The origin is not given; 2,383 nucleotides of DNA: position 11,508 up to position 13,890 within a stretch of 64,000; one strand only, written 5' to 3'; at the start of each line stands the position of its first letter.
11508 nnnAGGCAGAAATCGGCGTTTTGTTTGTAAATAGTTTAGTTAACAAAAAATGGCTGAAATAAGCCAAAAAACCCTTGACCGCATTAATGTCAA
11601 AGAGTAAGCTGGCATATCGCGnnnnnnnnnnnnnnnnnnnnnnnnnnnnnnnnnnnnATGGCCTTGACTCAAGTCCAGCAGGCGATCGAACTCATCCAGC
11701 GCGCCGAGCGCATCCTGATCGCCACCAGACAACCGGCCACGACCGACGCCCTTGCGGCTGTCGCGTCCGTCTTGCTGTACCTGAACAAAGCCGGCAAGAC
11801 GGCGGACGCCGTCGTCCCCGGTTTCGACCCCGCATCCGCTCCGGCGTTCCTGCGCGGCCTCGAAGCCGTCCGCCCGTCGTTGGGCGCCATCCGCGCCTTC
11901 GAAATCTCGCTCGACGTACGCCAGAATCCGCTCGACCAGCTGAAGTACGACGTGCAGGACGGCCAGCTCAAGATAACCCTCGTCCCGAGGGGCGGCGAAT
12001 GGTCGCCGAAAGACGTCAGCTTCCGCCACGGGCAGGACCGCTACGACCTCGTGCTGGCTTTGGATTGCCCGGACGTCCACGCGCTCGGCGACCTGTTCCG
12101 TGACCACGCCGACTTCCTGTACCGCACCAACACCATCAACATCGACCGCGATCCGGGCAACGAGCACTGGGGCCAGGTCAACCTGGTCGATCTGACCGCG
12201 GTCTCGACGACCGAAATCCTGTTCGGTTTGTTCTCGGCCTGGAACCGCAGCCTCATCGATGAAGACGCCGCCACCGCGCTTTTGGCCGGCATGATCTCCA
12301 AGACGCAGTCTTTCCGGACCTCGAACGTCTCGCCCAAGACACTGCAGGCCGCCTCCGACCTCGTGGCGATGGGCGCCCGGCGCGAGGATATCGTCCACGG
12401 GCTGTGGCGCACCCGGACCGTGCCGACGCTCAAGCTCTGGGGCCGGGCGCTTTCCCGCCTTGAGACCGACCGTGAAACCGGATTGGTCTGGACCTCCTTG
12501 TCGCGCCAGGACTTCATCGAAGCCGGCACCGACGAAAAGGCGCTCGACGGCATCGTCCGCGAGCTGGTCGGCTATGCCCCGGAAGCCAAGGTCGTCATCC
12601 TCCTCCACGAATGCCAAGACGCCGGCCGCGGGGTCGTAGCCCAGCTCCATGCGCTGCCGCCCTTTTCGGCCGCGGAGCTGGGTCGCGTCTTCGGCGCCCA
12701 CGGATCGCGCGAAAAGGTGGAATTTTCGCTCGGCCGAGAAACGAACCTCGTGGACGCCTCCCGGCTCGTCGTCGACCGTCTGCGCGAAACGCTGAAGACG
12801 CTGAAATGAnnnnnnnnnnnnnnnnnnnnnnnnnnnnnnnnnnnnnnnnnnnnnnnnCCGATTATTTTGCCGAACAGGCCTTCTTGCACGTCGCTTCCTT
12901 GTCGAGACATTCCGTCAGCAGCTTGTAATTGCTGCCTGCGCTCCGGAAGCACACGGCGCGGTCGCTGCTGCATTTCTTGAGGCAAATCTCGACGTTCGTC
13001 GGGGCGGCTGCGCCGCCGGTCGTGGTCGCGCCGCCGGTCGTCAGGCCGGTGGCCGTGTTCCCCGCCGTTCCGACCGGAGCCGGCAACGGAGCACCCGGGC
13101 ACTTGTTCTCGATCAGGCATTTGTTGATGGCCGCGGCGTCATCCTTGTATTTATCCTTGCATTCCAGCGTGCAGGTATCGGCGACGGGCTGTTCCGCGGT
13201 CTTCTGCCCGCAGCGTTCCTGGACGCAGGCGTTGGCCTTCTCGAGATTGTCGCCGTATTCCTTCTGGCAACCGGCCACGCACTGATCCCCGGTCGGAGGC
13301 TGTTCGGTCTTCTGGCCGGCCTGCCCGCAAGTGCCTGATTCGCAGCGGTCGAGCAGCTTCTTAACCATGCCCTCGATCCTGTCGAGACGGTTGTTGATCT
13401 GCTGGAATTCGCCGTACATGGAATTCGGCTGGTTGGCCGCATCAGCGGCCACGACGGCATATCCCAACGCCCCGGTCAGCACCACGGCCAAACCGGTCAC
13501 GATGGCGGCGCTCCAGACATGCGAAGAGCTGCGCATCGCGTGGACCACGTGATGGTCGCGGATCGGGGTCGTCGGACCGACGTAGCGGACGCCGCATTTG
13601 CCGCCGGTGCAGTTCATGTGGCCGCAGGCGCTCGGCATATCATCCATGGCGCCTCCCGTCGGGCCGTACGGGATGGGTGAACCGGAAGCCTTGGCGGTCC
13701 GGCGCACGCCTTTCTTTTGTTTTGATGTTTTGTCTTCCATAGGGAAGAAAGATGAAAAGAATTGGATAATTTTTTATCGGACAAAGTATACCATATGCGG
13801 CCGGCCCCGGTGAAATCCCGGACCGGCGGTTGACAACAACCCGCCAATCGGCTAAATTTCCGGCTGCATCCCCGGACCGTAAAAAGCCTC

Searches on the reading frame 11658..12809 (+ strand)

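Call 4: search_protein_families(library=pfam, proteins=[window:11658-12809:+], max_evalue=1)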
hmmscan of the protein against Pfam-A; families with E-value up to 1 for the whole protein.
window:11658-12809:+ (383 aa): 1 family
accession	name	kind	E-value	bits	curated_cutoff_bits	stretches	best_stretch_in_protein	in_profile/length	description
PF18186.6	SLATT_4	-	0.016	15.3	27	1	155-238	16-99/165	SMODS and SLOG-associating 2TM effector domain family 4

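Call 5: search_protein_families(library=ncbifam, proteins=[window:11658-12809:+], max_evalue=1)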
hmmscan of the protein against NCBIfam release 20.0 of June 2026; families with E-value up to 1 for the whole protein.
window:11658-12809:+ (383 aa): 1 family
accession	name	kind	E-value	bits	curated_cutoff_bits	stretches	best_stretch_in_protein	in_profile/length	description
NF053633.1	OlncasPapPhNrnA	equivalog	6e-05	22.1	350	1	158-280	106-227/317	bifunctional oligoribonuclease/PAP phosphatase NrnA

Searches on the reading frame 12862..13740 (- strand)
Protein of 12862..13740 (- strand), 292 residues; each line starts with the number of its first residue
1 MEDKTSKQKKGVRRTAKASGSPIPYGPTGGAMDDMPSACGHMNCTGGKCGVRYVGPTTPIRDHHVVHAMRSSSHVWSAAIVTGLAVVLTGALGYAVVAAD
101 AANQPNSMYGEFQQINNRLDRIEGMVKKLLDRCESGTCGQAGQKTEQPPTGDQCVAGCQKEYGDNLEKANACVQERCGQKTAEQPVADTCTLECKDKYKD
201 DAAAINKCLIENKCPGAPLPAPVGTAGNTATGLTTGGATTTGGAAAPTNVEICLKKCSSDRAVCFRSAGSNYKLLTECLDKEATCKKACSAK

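Call 4: search_protein_families(library=pfam, proteins=[window:12862-13740:-], max_evalue=1)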
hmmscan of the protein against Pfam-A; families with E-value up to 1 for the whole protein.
window:12862-13740:- (292 aa): 0 families

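Call 5: search_protein_families(library=ncbifam, proteins=[window:12862-13740:-], max_evalue=1)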
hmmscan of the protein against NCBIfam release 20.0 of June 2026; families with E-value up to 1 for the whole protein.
window:12862-13740:- (292 aa): 2 families
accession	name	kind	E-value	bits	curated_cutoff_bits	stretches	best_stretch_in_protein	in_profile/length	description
NF038330.1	adhesin_SclA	exception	0.15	11.6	400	1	131-197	205-265/405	LPXTG-anchored collagen-like adhesin Scl1/SclA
NF048001.1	GTP_morpho_1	equivalog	0.27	11.1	50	1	111-129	25-43/70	GTA head formation protein, RCAP_rcc01685 family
